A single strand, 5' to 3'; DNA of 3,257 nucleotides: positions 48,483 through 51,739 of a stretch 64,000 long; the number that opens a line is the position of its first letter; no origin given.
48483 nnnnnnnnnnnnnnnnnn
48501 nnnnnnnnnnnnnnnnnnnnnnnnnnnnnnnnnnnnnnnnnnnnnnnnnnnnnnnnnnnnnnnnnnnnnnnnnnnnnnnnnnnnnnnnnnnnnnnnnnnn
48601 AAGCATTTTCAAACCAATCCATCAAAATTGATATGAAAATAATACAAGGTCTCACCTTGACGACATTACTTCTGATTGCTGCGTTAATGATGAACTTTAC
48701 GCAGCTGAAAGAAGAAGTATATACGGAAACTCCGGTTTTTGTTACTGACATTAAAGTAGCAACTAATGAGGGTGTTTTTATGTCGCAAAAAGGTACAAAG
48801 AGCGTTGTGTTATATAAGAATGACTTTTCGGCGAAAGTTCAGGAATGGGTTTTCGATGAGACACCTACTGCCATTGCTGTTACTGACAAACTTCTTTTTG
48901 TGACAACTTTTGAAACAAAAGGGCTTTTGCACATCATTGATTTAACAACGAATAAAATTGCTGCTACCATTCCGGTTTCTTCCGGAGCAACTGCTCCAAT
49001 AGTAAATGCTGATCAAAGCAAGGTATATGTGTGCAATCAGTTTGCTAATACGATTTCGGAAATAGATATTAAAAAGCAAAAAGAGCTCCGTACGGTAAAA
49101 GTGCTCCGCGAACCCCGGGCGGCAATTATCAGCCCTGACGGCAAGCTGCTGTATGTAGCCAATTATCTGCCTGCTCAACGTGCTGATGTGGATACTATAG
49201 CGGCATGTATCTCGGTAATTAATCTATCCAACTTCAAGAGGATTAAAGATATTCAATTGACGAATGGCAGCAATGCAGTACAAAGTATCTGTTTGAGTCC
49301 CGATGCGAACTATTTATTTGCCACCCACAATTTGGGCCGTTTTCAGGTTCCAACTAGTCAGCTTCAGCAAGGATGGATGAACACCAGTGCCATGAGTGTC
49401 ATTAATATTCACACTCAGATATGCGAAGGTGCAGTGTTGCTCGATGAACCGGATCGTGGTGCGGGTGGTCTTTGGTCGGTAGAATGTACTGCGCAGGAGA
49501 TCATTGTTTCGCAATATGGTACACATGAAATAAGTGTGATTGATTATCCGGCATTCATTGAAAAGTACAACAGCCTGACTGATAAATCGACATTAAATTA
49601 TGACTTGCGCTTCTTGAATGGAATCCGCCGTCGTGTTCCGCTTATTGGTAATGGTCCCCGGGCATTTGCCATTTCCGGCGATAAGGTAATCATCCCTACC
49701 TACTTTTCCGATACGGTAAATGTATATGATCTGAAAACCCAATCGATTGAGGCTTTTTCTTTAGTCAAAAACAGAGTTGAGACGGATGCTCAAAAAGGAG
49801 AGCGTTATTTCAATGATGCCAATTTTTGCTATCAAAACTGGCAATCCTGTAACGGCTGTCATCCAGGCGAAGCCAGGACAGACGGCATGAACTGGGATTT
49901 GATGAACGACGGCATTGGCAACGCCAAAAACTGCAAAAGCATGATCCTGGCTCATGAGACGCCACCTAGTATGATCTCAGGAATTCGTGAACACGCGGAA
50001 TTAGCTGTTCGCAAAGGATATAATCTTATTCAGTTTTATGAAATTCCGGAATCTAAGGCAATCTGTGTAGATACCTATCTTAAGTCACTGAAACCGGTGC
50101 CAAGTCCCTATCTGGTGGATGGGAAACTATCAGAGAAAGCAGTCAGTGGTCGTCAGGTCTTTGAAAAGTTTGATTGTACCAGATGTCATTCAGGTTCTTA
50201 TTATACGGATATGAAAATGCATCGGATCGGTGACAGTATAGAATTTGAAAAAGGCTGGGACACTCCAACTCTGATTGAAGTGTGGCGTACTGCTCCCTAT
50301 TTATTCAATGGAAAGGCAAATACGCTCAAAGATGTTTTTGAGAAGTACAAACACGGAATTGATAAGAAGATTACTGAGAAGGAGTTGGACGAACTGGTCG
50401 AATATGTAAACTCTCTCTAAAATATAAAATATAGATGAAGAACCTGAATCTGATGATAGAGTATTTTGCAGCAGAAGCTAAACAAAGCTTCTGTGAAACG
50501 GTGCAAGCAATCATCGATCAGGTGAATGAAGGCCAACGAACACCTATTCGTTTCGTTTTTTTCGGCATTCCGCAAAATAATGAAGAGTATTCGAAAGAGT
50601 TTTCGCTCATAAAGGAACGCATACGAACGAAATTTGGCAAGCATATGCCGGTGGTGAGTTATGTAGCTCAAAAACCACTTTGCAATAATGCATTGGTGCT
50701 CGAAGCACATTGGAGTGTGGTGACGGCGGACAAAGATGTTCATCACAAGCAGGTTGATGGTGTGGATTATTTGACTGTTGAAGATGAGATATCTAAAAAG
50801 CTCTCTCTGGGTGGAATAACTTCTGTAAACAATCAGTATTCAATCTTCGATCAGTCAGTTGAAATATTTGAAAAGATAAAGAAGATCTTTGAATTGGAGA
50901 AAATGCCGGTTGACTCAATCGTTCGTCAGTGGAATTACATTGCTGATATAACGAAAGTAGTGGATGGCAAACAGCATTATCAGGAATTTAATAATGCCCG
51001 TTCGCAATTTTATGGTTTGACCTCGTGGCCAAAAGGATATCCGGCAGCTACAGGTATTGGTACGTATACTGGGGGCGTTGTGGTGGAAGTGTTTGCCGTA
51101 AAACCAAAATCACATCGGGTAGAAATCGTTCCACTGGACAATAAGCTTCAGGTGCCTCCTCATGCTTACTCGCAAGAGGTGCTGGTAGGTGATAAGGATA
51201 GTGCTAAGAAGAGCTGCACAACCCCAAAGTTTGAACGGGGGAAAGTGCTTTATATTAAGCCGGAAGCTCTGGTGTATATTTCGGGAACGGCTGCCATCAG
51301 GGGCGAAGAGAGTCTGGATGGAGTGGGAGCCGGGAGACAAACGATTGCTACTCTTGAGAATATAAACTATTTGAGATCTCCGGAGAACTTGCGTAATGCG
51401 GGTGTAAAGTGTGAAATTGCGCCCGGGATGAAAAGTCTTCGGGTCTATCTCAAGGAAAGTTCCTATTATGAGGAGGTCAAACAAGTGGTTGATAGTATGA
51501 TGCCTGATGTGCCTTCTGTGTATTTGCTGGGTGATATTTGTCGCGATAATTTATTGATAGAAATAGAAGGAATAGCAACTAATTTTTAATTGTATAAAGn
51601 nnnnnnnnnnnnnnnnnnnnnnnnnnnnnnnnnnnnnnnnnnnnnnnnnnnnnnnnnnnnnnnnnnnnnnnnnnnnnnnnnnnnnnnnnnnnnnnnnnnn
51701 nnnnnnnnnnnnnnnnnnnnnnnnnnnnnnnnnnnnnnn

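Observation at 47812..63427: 15.6-kb co-directional, IclR-headed cluster mixing cytoplasmic kinase/thiolase enzymes with exported haem, propeller, FGE-like and GH116-like proteins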

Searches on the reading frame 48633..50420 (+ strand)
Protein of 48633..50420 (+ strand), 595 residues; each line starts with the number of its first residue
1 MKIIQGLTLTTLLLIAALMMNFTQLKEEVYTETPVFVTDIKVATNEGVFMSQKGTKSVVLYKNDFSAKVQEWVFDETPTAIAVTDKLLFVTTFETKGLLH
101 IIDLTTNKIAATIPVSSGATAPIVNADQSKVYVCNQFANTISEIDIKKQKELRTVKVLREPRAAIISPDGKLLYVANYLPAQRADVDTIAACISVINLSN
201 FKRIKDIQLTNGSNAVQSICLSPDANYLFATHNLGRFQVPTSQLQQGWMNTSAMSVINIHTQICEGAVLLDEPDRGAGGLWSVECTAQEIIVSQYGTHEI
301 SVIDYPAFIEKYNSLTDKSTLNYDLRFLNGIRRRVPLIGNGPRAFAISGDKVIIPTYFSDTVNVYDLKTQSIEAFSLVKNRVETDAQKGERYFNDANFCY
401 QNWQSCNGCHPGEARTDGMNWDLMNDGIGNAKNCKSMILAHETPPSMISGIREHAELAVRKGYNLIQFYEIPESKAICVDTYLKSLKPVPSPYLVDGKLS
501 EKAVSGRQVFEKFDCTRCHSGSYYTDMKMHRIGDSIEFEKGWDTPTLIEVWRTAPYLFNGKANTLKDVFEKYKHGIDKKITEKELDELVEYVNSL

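Call 4: search_protein_families(library=pfam, proteins=[window:48633-50420:+], max_evalue=0.01)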
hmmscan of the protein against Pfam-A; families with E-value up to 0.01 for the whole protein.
window:48633-50420:+ (595 aa): 8 families
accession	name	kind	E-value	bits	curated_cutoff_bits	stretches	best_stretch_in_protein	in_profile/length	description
PF25174.1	Beta-prop_THOC3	-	2.9e-08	33.5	305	2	128-264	58-174/272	THOC3 beta-propeller domain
PF10282.15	Lactonase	-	2.8e-06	27.2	21.7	1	111-177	238-309/344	Lactonase, 7-bladed beta-propeller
PF02239.22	Cytochrom_D1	-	3.5e-06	26.3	25.5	1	88-184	6-102/368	Cytochrome D1 heme domain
PF03150.19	CCP_MauG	-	8.7e-05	23.6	25.6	0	388-422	6-41/149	Di-haem cytochrome c peroxidase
PF13442.11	Cytochrome_CBB3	-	0.00028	21.6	27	0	503-592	3-68/68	Cytochrome C oxidase, cbb3-type, subunit III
PF21419.2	RoxA-like_Cyt-c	-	0.00028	20.8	26.7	1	542-570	2-30/39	RoxA-like, cytochrome c-like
PF21783.3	YNCE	-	0.0033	17.3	27.1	1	109-179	234-304/339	YNCE-like beta-propeller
PF00034.26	Cytochrom_C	-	0.0059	18.3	21.3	0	505-595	3-89/90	Cytochrome c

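Call 24: search_solved_structures(query=window:48633-50420:+, max_evalue=0.01, show_alignments=2)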
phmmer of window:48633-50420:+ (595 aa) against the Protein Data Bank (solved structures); distinct sequences matched with E-value up to 0.01: 9.
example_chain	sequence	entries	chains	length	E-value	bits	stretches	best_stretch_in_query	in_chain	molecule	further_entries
1l0q_A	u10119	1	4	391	8.5e-30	106.7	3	99-179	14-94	Surface layer protein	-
5c2v_B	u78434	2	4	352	7.1e-19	70.6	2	98-176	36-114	HYDRAZINE SYNTHASE BETA SUBUNIT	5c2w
5c2v_C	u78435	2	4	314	1.9e-15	59.3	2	388-523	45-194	HYDRAZINE SYNTHASE GAMMA SUBUNIT | Hypothetical (Di heme) protein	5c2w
3bws_A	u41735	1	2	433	1.6e-12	49.7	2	88-180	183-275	protein Lp49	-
3o5c_A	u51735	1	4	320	0.00076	21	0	417-595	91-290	Cytochrome c551 peroxidase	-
3vgz_A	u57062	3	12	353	0.00081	20.9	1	89-176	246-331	Uncharacterized protein YncE | PQQ-dependent catabolism-associated beta-propeller protein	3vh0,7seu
8ptf_A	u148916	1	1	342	0.0014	20.1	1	62-209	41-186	YncE family protein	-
8ptd_A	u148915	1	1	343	0.0014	20.1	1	62-209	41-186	YncE family protein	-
8blw_B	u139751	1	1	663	0.0049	18.3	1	62-209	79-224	YncE family protein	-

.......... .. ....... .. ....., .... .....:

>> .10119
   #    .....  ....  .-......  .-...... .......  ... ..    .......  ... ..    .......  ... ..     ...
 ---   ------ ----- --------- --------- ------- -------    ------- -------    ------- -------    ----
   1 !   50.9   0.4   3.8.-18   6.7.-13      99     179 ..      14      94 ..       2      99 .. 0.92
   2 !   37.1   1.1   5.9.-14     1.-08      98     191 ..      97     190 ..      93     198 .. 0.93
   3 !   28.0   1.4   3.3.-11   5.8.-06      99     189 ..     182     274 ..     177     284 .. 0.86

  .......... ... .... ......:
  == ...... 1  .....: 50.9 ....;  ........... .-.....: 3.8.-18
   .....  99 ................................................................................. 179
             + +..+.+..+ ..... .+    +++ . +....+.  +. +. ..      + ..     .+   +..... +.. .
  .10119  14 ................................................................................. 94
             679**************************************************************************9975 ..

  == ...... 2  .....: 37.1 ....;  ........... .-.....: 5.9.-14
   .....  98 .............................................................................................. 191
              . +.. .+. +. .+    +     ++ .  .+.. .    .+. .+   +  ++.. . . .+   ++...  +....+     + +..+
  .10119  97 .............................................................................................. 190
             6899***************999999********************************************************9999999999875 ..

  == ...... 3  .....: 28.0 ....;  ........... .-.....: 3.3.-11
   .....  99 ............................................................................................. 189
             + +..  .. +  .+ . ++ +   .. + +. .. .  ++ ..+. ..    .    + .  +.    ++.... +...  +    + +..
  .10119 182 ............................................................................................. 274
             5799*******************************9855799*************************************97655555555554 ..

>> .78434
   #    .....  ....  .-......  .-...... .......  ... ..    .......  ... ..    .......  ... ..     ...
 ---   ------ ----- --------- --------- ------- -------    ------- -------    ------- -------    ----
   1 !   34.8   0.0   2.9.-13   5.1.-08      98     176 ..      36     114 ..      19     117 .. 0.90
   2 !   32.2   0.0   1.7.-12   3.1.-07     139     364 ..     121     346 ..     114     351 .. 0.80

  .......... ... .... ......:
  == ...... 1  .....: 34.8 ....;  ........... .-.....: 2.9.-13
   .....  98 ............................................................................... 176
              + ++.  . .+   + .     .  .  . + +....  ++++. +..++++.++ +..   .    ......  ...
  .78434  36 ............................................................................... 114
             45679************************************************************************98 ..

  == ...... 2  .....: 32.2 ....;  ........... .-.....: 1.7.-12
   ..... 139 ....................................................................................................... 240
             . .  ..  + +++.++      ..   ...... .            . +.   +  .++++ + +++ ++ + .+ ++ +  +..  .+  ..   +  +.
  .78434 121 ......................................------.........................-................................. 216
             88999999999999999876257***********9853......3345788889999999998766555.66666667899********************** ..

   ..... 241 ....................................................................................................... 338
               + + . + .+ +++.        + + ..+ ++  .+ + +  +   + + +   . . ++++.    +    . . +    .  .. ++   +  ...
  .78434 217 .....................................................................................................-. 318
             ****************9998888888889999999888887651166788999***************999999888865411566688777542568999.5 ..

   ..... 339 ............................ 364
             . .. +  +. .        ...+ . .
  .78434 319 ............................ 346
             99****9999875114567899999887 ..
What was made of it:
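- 48633..50420 (+): Exported beta-propeller plus di-haem CCP/MauG-like protein. It is a homologue of a hydrazine-synthase beta-gamma fusion. CXXCH motifs are at residues 406 and 515. PDB 5C2V_B (HZS beta) E 7.1e-19 and 5C2V_C (HZS gamma) E 1.9e-15 (call 24).
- On Hydrazine synthase: 5C2V_B 7.1e-19 and 5C2V_C 1.9e-15 (call 24).
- The di-haem domain is CCP/MauG-like (calls 4, 24).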

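Call 37: search_protein_families(library=ncbifam, proteins=[window:48633-50420:+], max_evalue=0.001)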
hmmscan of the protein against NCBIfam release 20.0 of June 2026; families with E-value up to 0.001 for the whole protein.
window:48633-50420:+ (595 aa): 12 families
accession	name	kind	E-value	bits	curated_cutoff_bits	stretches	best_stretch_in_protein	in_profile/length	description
NF052342.1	hydrazine_BC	exception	1.9e-23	82.6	1250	2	29-367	34-375/690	hydrazine synthase subunit beta-gamma fusion subunit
TIGR03866.1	PQQ_ABC_repeats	subfamily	1.3e-18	67.1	287.3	2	42-173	7-139/310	PQQ-dependent catabolism-associated beta-propeller protein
NF052341.1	hydrazine_gamma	equivalog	5.9e-18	64.9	625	2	388-524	70-220/339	hydrazine synthase subunit gamma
NF052340.1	hydrazine_beta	equivalog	8.5e-17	61.3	560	2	86-176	45-134/372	hydrazine synthase subunit beta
NF052280.1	7_blade_YncE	equivalog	7e-11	41.5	400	1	81-176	223-316/338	7-bladed beta-propeller protein YncE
TIGR04039.1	MXAN_0977_Heme2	hypoth_equivalog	2.6e-10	39.9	362.85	0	543-579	246-282/336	MbnH family di-heme enzyme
TIGR03981.2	SAM_quin_mod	hypoth_equivalog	3.5e-10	39.3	340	0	499-533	263-298/411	His-Xaa-Ser system-associated MauG-like protein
TIGR02276.1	beta_rpt_yvtn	repeat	5.3e-10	39.1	27.85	1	129-167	4-42/42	beta-propeller repeat protein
NF052460.1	L-NosZ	equivalog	4.7e-07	28.7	700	1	80-187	93-202/480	clade III lactonase-type nitrous-oxide reductase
TIGR03791.1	TTQ_mauG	equivalog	1.5e-05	24.4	443.85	0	499-579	155-251/291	tryptophan tryptophylquinone biosynthesis enzyme MauG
NF048007.1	MmpL3Stblzr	equivalog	2.7e-05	23.5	600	1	65-180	212-329/366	MmpL3/TtfA transport complex stabilizer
TIGR03907.1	QH_beta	equivalog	0.00011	21.4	223.2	1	95-177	9-99/338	quinohemoprotein amine dehydrogenase subunit beta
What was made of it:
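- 48633..50420 (+): The best NCBIfam hit is the hydrazine synthase beta-gamma fusion, at 82.6 bits against a cut-off of 1250 (call 37).
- Closest known: Hydrazine synthase of anammox bacteria. Same: A beta-gamma-like protein: propeller plus di-haem domain (calls 24, 37).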

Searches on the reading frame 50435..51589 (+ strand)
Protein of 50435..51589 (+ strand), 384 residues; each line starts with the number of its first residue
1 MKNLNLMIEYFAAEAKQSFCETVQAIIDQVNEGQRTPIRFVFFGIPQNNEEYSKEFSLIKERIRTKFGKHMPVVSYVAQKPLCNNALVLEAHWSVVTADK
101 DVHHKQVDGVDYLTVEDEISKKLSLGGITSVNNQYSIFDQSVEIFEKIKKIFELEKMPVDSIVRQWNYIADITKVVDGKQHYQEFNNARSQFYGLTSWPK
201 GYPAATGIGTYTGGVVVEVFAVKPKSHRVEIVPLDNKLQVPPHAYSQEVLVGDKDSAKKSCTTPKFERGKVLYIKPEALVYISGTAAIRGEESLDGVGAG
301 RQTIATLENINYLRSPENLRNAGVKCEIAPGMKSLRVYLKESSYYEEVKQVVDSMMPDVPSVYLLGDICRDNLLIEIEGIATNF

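Call 4: search_protein_families(library=pfam, proteins=[window:50435-51589:+], max_evalue=0.01)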
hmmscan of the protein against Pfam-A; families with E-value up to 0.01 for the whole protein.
window:50435-51589:+ (384 aa): 2 families
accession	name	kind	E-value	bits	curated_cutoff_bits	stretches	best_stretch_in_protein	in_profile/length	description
PF21168.2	FkbO_Hyg5-like_N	-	6.4e-13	49.2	27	1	127-221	28-122/122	Chorismatase FkbO/Hyg5-like, N-terminal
PF01042.26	Ribonuc_L-PSP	-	6.1e-07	29.9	27.3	0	273-382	14-120/121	Endoribonuclease L-PSP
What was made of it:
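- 50435..51589 (+): Cytoplasmic FkbO/Hyg5-chorismatase-like protein of the RidA superfamily. Accessory part. FkbO_Hyg5-like_N 6.4e-13 and Ribonuc_L-PSP 6.1e-7 (call 4).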

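Call 37: search_protein_families(library=ncbifam, proteins=[window:50435-51589:+], max_evalue=0.001)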
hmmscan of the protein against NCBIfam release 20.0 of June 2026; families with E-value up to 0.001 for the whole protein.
window:50435-51589:+ (384 aa): 1 family
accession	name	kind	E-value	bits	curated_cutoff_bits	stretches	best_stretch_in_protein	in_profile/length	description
TIGR04444.1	chori_FkbO_Hyg5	subfamily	9.3e-32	110.5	325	1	95-380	42-310/311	FkbO/Hyg5 family chorismatase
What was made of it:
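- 50435..51589 (+): TIGR04444 scores 110.5 bits against a cut-off of 325 (call 37).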
